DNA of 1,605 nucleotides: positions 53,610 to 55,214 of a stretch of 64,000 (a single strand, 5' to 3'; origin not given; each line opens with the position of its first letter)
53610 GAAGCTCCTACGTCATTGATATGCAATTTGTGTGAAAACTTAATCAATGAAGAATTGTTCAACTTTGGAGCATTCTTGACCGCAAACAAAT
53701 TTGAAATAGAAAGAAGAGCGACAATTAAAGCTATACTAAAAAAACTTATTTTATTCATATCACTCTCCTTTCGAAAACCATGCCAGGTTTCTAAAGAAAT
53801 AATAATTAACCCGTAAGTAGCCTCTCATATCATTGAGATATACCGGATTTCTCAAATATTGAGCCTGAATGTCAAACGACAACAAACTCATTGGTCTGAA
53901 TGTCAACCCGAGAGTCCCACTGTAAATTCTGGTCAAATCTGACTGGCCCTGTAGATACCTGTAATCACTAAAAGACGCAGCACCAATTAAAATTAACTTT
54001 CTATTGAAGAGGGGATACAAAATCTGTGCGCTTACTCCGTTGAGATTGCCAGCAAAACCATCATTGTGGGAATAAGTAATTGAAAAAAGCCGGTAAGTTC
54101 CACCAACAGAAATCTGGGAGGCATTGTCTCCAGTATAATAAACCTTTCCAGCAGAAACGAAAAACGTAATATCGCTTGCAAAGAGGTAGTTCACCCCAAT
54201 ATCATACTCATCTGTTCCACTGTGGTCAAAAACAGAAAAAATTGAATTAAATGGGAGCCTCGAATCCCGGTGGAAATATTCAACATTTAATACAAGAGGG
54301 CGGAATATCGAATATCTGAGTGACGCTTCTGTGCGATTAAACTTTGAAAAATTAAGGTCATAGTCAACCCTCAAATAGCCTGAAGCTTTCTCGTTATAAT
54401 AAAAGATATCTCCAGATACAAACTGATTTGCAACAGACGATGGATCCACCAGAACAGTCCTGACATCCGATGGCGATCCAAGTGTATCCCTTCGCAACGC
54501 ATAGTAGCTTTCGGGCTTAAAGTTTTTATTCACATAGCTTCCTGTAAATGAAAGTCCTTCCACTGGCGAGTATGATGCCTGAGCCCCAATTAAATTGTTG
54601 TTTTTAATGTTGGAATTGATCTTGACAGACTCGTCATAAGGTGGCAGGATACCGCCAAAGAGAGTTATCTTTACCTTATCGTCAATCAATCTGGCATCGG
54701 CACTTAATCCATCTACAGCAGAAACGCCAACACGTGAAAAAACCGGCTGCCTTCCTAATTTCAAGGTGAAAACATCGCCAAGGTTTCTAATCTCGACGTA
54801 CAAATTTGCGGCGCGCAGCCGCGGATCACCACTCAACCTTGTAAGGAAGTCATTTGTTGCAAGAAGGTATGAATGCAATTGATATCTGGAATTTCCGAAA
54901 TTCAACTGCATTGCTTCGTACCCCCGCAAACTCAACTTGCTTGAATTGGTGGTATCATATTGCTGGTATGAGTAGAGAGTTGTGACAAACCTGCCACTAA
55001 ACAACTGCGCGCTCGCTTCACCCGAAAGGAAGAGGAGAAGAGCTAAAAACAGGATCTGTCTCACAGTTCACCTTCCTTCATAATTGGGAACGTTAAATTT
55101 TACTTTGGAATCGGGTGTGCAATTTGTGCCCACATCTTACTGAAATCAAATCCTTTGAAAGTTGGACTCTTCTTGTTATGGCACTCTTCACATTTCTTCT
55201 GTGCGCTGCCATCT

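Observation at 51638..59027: Single-operon membrane-to-surface electron conduit candidate: 44 c-heme motifs, a cytochrome-b module and an outer-membrane barrel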

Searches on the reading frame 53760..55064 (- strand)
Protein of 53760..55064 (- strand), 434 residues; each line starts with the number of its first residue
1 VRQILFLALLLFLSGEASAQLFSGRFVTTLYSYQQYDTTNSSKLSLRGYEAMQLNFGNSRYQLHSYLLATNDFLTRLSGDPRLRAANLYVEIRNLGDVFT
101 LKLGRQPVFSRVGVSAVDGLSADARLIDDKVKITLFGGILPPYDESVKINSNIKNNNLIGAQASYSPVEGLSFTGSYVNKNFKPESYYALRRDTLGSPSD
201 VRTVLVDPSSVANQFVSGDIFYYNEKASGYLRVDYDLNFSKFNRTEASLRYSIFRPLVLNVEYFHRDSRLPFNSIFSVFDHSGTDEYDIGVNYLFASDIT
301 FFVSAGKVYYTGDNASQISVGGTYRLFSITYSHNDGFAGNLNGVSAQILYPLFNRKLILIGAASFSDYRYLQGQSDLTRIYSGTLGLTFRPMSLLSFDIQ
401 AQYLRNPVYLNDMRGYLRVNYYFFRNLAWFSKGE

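Call 4: search_protein_families(library=pfam, proteins=[window:53760-55064:-], max_evalue=0.1)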
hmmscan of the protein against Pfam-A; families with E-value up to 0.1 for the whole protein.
window:53760-55064:- (434 aa): 1 family
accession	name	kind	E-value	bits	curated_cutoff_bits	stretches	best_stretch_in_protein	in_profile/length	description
PF01307.22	Plant_vir_prot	-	0.095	13.4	22.6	0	299-352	22-75/100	Plant viral movement protein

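Call 5: search_protein_families(library=ncbifam, proteins=[window:53760-55064:-], max_evalue=0.1)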
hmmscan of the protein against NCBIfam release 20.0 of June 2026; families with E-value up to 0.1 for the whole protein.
window:53760-55064:- (434 aa): 0 families

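Call 6: find_encoding_contigs(protein=window:53760-55064:-, flank=10000, max_places=6)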
Protein window:53760-55064:- (434 aa): 1 contig read that carries it; 1 place shown.
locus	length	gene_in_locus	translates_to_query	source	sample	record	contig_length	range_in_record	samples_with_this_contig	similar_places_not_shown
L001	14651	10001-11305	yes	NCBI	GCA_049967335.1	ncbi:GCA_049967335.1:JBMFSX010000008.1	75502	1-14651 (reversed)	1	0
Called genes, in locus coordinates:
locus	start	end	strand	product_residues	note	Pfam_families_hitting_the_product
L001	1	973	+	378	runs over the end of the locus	PF12679:ABC2_membrane_2, PF12698:ABC2_membrane_3, PF01061:ABC2_membrane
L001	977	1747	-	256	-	PF00106:adh_short, PF08659:KR, PF23441:SDR, PF01370:Epimerase (weak), PF13561:adh_short_C2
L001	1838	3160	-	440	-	PF00072:Response_reg, PF00158:Sigma54_activat, PF14532:Sigma54_activ_2, PF00004:AAA (weak), PF07728:AAA_5, PF25601:AAA_lid_14, PF02954:HTH_8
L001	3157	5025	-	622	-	PF00672:HAMP, PF00989:PAS, PF08448:PAS_4, PF13426:PAS_9 (faint), PF00512:HisKA, PF02518:HATPase_c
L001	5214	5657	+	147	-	-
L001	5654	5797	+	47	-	-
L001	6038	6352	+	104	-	-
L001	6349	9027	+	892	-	PF09699:Paired_CXXCH_1 (faint), PF14522:Cytochrome_C7 (faint), PF22678:Cytochrom_c_NrfB-like (faint), PF14537:Cytochrom_c3_2 (weak), PF01292:Ni_hydr_CYTB, PF14358:DUF4405 (faint)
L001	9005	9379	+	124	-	PF01258:zf-dskA_traR (weak)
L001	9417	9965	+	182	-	PF22113:Mtrc-MtrF_II-IV_dom (faint), PF13435:Cytochrome_C554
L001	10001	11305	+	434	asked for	-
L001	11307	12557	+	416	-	PF14522:Cytochrome_C7 (weak), PF14537:Cytochrom_c3_2 (faint), PF22113:Mtrc-MtrF_II-IV_dom (weak), PF02085:Cytochrom_CIII (weak), PF14522:Cytochrome_C7 (weak)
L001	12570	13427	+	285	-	PF09698:GSu_C4xC__C2xCH (weak)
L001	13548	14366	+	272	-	PF00702:Hydrolase, PF13344:Hydrolase_6, PF13242:Hydrolase_like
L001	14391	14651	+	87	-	PF14681:UPRTase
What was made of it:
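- Checked: NCBI's own gene calls on the source contig agree (call 6: 104, 892, 124, 182, 434, 416 and 285 aa).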

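Call 8: find_homologous_proteins(query=window:53760-55064:-, max_evalue=0.001)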
Query window:53760-55064:- (434 aa): 141 proteins with E <= 0.001 among 6790 candidates; the best 120 are listed.
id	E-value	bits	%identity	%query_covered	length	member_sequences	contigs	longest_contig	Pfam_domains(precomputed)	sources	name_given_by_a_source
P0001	3.7e-282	954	100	100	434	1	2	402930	-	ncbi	ncbi:MAG: hypothetical protein ACP5US_03190 [Candidatus Kryptoniota bacterium]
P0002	2.5e-250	849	87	100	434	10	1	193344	-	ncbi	-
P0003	1.8e-236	803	80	100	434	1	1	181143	-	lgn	-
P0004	7.6e-182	623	65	98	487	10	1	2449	-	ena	-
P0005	1.4e-180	619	63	99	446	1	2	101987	-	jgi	jgi:hypothetical protein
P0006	7.8e-179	613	63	98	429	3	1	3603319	-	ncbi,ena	-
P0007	2.3e-176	605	62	98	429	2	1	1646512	-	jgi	jgi:hypothetical protein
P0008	2.4e-174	599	64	95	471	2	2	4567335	-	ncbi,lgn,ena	ncbi:MAG TPA: hypothetical protein VIS48_08790 [Candidatus Kryptonia bacterium]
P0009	9.5e-174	597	62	95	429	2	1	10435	-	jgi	jgi:hypothetical protein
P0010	9.8e-174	597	63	97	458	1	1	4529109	-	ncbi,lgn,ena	-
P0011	1.4e-173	596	62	98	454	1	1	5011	-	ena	-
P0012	8.0e-173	594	62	98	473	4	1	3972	-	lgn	-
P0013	4.5e-171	588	62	97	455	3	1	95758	-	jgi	-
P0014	4.6e-171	588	61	97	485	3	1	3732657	-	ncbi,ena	-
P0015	1.3e-169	583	60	99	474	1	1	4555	-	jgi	-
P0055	2.1e-64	236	35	98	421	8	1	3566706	-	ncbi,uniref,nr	ncbi:hypothetical protein [Ignavibacterium sp.]|uniref:hypothetical protein n=1 Tax=Ignavibacterium 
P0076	7.8e-61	225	35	98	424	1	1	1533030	-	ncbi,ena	-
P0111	7.8e-58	215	33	94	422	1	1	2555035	-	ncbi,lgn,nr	ncbi:MAG: hypothetical protein NTX65_06235 [Ignavibacteriales bacterium]|nr:hypothetical protein [Ig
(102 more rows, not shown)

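Call 12: find_encoding_contigs(protein=P0055, flank=10000, max_places=3)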
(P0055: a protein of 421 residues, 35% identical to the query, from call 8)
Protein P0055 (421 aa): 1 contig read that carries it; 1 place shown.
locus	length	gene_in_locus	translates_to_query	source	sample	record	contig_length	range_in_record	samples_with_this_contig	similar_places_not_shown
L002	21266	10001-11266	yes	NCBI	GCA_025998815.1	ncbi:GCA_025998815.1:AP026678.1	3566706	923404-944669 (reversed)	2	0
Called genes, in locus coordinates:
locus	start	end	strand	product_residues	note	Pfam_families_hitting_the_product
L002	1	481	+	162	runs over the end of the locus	PF04093:MreD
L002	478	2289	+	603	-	PF03717:PBP_dimer, PF00905:Transpeptidase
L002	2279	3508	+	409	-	PF01098:FTSW_RODA_SPOVE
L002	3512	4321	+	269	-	PF00215:OMPdecase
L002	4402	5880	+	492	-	PF11013:DUF2851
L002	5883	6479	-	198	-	PF02577:BFN_dom, PF02151:UVR (weak)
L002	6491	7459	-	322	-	PF01012:ETF, PF00766:ETF_alpha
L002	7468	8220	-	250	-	PF01012:ETF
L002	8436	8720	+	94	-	PF02617:ClpS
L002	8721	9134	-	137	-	PF00856:SET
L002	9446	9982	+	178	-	PF14522:Cytochrome_C7 (faint), PF22113:Mtrc-MtrF_II-IV_dom (weak), PF09699:Paired_CXXCH_1 (faint), PF13435:Cytochrome_C554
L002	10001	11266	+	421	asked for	-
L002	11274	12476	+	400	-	PF02085:Cytochrom_CIII (faint), PF14537:Cytochrom_c3_2 (faint), PF22113:Mtrc-MtrF_II-IV_dom (faint), PF14522:Cytochrome_C7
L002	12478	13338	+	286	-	PF14522:Cytochrome_C7 (faint)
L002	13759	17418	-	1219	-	PF07675:Cleaved_Adhesin, PF13860:FlgD_ig, PF18962:Por_Secre_tail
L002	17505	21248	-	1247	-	PF13860:FlgD_ig, PF18962:Por_Secre_tail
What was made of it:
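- Closest known: Ignavibacterium album JCM 16511 pcc cluster IALB_1840-1837. Different: I. album has no adjacent inner-membrane cytochrome, no DksA-like genes and no sigma-54 two-component system (L002, call 12).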

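Call 17: find_related_loci(query=A1, collection=genome_contigs, flank=10000)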
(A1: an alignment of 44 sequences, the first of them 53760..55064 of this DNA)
Query A1 (434 aa) in genome_contigs; peptide patterns used: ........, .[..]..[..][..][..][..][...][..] (x = any residue, [..] = any of these).
536 stretches matched a pattern; 409 encode a relative of the query (tblastn E <= 1e-3); the best 80 are kept; 80 distinct loci.
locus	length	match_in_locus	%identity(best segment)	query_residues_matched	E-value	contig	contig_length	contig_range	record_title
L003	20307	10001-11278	65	4-427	0e+0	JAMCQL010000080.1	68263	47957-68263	MAG: Bacteroidetes bacterium isolate FK_Sedi_A_Bin.46 NODE_646_length_68263_cov_293.065, whole genome shotgun sequence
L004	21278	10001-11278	63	4-428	0e+0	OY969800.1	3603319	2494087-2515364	MAG: uncultured Bacteroidetes bacterium isolate MFD01476.bin.1.32 genome assembly, chromosome: 1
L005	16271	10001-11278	61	4-427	4e-176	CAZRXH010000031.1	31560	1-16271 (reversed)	MAG TPA_asm: uncultured Bacteroidota bacterium isolate SRP271791_co2_92 genome assembly, contig: NODE_248_length_31560_c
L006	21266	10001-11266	61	7-428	4e-176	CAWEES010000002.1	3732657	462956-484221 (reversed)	MAG: uncultured Bacteroidetes bacterium isolate MFD01188.bin.1.46 genome assembly, contig: contig_4108, whole genome sho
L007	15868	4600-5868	61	6-427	1e-175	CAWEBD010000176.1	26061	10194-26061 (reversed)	MAG: uncultured Bacteroidetes bacterium isolate MFD01299.bin.2.3 genome assembly, contig: contig_96713, whole genome sho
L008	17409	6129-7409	60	1-424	9e-175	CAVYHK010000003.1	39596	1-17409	MAG: uncultured Bacteroidetes bacterium isolate MFD03726.bin.1.238 genome assembly, contig: contig_102002, whole genome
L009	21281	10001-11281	60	4-428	2e-173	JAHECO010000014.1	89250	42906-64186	MAG: Candidatus Kryptoniota bacterium isolate Ww171 NODE_311_length_89250_cov_4.299308, whole genome shotgun sequence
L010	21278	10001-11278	60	4-428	2e-172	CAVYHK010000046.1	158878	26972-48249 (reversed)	MAG: uncultured Bacteroidetes bacterium isolate MFD03726.bin.1.238 genome assembly, contig: contig_89113, whole genome s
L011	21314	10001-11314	60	1-427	1e-171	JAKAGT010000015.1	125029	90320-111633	MAG: Bacteroidetes bacterium isolate WY2.bin60 NODE_184_length_125029_cov_6.288490, whole genome shotgun sequence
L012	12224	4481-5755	59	5-427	1e-169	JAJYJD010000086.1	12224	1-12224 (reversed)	MAG: Bacteroidetes bacterium isolate DBS2-1.bin144 NODE_9821_length_12224_cov_2.075969, whole genome shotgun sequence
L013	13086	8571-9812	61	17-428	8e-169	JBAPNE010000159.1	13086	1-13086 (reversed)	MAG: Candidatus Kryptoniota bacterium isolate MFD01124_ilm_asm_bin8 k127_227706, whole genome shotgun sequence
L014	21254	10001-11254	60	12-428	3e-167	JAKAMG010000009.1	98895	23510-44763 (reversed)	MAG: Bacteroidetes bacterium isolate WY5.bin159 NODE_333_length_98895_cov_14.831626, whole genome shotgun sequence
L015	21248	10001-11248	60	14-427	1e-165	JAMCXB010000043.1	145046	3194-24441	MAG: Bacteroidetes bacterium isolate FK_Sedi_B_Bin.45 NODE_135_length_145046_cov_7.54548, whole genome shotgun sequence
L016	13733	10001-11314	57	1-428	3e-164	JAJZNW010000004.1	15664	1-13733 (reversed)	MAG: Bacteroidetes bacterium isolate MAS4.bin38 NODE_4273_length_15664_cov_3.539293, whole genome shotgun sequence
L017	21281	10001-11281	57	4-428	2e-163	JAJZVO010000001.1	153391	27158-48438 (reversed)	MAG: Bacteroidetes bacterium isolate SKS5.bin54 NODE_118_length_153391_cov_2.191480, whole genome shotgun sequence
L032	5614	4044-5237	37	25-428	2e-76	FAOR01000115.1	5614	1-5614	bacterium JGI-2 genome assembly JGI assembly, contig JGI2_Kryptonium_JGI_2_Jinze_NODE_2313_len_5614_cov_2_34062_ID_4625.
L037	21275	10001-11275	34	1-430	2e-75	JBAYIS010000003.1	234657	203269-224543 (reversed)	MAG: Bacteroidota bacterium isolate SO_2016_GW1_36 scaffold00085_OW334_2016, whole genome shotgun sequence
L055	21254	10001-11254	36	1-428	3e-71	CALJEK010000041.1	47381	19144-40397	MAG: Candidatus Kryptonia bacterium isolate S1_Bin_METABAT__339_1 genome assembly, contig: c_000001803989, whole genome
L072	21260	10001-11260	36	4-427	2e-69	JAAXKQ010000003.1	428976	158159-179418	MAG: Ignavibacteria bacterium isolate bin-C14 NODE_4_length_428976_cov_21.644277, whole genome shotgun sequence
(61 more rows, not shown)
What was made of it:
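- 409 species genomes carry a relative of the barrel (call 17).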

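Call 21: predict_structure(alignment_id=A1)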
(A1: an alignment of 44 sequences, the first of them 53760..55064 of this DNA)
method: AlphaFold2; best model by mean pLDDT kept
length: 434 residues; sequences in the alignment: 44
mean_pLDDT: 82.7   pTM: 0.71
mean pLDDT of the five models: 82.7, 81.8, 81.1, 80.8, 78.7
residues with pLDDT >= 90: 196; 70-90: 161; 50-70: 58; < 50: 19
segments of 3 or more residues with pLDDT < 50: 15-17, 270-280
pLDDT, mean of each block of 10 residues (from residue 1): 64 54 93 74 85 90 92 80 89 90 85 76 91 92 80 84 93 92 74 60 69 84 94 88 90 90 78 37 82 90 91 85 93 81 92 92 86 70 94 93 82 91 80 49
secondary structure, 60 per line:
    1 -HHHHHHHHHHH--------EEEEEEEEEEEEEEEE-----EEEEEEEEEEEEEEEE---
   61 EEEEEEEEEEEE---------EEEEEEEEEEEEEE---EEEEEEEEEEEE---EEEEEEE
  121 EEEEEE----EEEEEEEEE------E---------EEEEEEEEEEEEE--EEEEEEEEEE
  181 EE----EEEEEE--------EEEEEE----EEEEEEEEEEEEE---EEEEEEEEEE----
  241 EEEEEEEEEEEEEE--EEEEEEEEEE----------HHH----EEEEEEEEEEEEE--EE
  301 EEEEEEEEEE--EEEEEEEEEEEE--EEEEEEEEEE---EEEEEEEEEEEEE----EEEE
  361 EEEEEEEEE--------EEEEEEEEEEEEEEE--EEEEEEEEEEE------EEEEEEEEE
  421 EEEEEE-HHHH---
elements in order: H2-12 E21-36 E42-57 E61-72 E82-95 E99-110 E114-126 E131-139 E156-168 E171-182 E187-192 E201-206 E211-223 E227-236 E241-254 E257-266 E284-296 E299-310 E313-324 E327-336 E340-352 E357-369 E378-392 E395-405 E412-426 H428-431
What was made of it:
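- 53760..55064 (-): 434-aa outer-membrane beta-barrel (signal peptide ASA/QL, no Cys). Predicted sheath for the 14-heme cytochrome. AF2 pLDDT 82.7 with 24 beta elements (call 21).
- The barrel is larger than classical porins, and the DSSP string shows no inward-folded constriction-loop helix (call 21).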

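Call 23: search_solved_structures(query=A1, max_evalue=10)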
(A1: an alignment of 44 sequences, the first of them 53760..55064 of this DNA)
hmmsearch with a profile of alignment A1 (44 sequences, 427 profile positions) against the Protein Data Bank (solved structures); distinct sequences matched with E-value up to 10: 0.
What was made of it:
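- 53760..55064 (-): No sequence family matches (calls 4, 5, 23).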

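Call 24: fold_search(model_id=the predicted structure, library=pdb)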
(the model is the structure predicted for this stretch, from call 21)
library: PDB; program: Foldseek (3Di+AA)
matches with E <= 10: 1063; with E <= 0.001: 331
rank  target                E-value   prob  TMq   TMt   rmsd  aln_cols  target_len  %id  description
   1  9fw9_D                6.9e-11  1.00  0.54  0.37  10.6       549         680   10  Cryo-EM structure of the type 1 pilus assembly platform as part of the FimA-bound chaperone-usher pilus complex (FimDH (released 2025-06-04)
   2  9bog_D                9.6e-11  1.00  0.54  0.32  13.6       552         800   10  Structural basis for adhesin secretion by the outer-membrane usher in type 1 pili (released 2024-10-09)
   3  2vqi_A                3.8e-10  1.00  0.46  0.43  11.4       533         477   10  Structure of the P pilus usher (PapC) translocation pore (released 2008-05-27)
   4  7lhg_C                4.4e-10  1.00  0.54  0.32  13.9       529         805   10  Cryo-EM structure of E. coli P pilus tip assembly intermediate PapC-PapD-PapK-PapG in the first conformation (released 2021-08-11)
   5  2vqi_B                1.1e-09  1.00  0.49  0.46  13.3       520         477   11  Structure of the P pilus usher (PapC) translocation pore (released 2008-05-27)
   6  3ohn_A                1.3e-09  1.00  0.48  0.45  12.9       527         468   11  Crystal structure of the FimD translocation domain (released 2011-06-01)
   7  5ldt_A                1.4e-09  1.00  0.33  0.35  17.9       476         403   11  Crystal Structures of MOMP from Campylobacter jejuni (released 2016-10-26)
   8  5dl6                  2.9e-09  1.00  0.39  0.42  13.2       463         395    8  Crystal structure of Acinetobacter baumannii OccAB2 (released 2016-02-03)
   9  9fxs_D                4.1e-09  1.00  0.50  0.35  11.8       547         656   10  Cryo-EM structure of the type 1 pilus complex including pilus rod and FimI-bound assembly platform after incorporation (released 2025-06-04)
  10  5dl5                  4.9e-09  1.00  0.40  0.41  12.8       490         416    9  Crystal structure of Acinetobacter baumannii OccAB1 (released 2016-02-03)
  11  4frx_B                5.4e-09  1.00  0.37  0.39  14.6       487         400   11  Crystal Structure of Pseudomonas aeruginosa OccK8 (OprE) (released 2013-07-24)
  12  9fxb_D                6.2e-09  1.00  0.46  0.34  11.4       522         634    9  Cryo-EM structure of the type 1 pilus assembly platform as part of the FimI-bound chaperone-usher pilus complex (FimDH (released 2025-06-04)
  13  9fx8_D                7.4e-09  1.00  0.52  0.36  12.2       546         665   10  Cryo-EM structure of the FimI-bound type 1 pilus assembly platform complex - Local refinement (released 2025-06-04)
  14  6cd2_C                8.2e-09  1.00  0.46  0.31  14.4       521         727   11  Crystal structure of the PapC usher bound to the chaperone-adhesin PapD-PapG (released 2018-10-03)
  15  3t24_A                9.4e-09  1.00  0.39  0.44  12.4       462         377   10  Crystal structure of Pseudomonas aeruginosa OpdQ (released 2012-02-08)
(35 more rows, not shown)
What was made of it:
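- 53760..55064 (-): Foldseek top hits are the 24-strand usher barrels (call 24).
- Its nearest folds are 24-strand usher pores (calls 21, 24).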

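Call 31: find_encoding_contigs(protein=P0111, flank=10000, max_places=2)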
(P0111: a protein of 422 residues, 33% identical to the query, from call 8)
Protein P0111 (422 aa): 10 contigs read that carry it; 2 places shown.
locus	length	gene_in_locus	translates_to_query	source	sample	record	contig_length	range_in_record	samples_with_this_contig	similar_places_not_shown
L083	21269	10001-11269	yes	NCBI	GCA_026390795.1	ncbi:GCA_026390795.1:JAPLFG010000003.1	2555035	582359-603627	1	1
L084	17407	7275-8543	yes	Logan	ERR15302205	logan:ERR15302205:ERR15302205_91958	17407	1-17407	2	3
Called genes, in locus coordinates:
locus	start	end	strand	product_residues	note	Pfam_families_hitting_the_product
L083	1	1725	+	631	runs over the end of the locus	PF00672:HAMP, PF00512:HisKA, PF02518:HATPase_c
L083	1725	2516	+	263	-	PF00072:Response_reg, PF01597:GCV_H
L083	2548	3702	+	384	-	PF00072:Response_reg, PF01597:GCV_H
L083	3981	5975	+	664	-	PF02085:Cytochrom_CIII (faint), PF09699:Paired_CXXCH_1 (faint), PF14522:Cytochrome_C7 (faint), PF14537:Cytochrom_c3_2 (faint), PF22678:Cytochrom_c_NrfB-like (faint), PF22113:Mtrc-MtrF_II-IV_dom (weak)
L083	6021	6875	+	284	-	PF01292:Ni_hydr_CYTB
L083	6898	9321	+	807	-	PF02085:Cytochrom_CIII (faint), PF09699:Paired_CXXCH_1 (faint), PF14522:Cytochrome_C7 (faint), PF14537:Cytochrom_c3_2 (weak), PF22113:Mtrc-MtrF_II-IV_dom (weak), PF01292:Ni_hydr_CYTB, PF14358:DUF4405 (weak)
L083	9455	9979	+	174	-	PF14522:Cytochrome_C7 (faint), PF09699:Paired_CXXCH_1 (faint), PF22113:Mtrc-MtrF_II-IV_dom (faint), PF13435:Cytochrome_C554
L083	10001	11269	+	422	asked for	-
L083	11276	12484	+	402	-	PF02085:Cytochrom_CIII (faint), PF14537:Cytochrom_c3_2 (faint), PF22113:Mtrc-MtrF_II-IV_dom (faint), PF14522:Cytochrome_C7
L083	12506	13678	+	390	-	PF22113:Mtrc-MtrF_II-IV_dom (faint), PF02085:Cytochrom_CIII (faint), PF14522:Cytochrome_C7 (faint), PF14537:Cytochrom_c3_2 (faint)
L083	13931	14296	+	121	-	PF00072:Response_reg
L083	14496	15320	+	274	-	PF01578:Cytochrom_C_asm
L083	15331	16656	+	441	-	PF05201:GlutR_N, PF01488:Shikimate_DH, PF00745:GlutR_dimer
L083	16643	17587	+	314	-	PF01379:Porphobil_deam, PF03900:Porphobil_deamC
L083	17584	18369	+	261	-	PF02602:HEM4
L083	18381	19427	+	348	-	PF01208:URO-D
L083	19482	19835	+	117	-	PF05635:23S_rRNA_IVP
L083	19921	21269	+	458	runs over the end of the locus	PF04055:Radical_SAM, PF06969:HemN_C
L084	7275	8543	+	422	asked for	-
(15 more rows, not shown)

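Call 32: find_encoding_contigs(protein=P0076, flank=10000, max_places=2)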
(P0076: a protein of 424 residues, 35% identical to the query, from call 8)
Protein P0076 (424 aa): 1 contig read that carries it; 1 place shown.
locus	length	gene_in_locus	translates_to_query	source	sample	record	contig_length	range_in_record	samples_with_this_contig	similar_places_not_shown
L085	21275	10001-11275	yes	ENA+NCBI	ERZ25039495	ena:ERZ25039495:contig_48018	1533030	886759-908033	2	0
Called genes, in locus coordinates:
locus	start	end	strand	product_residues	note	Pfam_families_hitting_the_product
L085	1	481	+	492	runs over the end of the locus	PF11013:DUF2851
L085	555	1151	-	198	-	PF02577:BFN_dom, PF02151:UVR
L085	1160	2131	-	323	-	PF01012:ETF, PF00766:ETF_alpha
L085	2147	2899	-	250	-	PF01012:ETF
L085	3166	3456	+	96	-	PF02617:ClpS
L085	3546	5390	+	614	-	PF00009:GTP_EFTU, PF01926:MMR_HSR1 (faint), PF22042:EF-G_D2, PF03144:GTP_EFTU_D2, PF00679:EFG_C, PF21018:BipA_C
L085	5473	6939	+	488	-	PF01546:Peptidase_M20, PF07687:M20_dimer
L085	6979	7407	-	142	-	PF00856:SET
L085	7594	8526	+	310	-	PF03631:Virul_fac_BrkB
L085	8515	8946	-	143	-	PF07661:MORN_2 (faint)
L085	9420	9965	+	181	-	PF22113:Mtrc-MtrF_II-IV_dom (faint), PF13435:Cytochrome_C554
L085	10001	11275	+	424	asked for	-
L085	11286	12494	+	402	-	PF02085:Cytochrom_CIII (faint), PF14537:Cytochrom_c3_2 (faint), PF22113:Mtrc-MtrF_II-IV_dom (faint), PF14522:Cytochrome_C7 (weak)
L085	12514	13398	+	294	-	PF09698:GSu_C4xC__C2xCH (weak)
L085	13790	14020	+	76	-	-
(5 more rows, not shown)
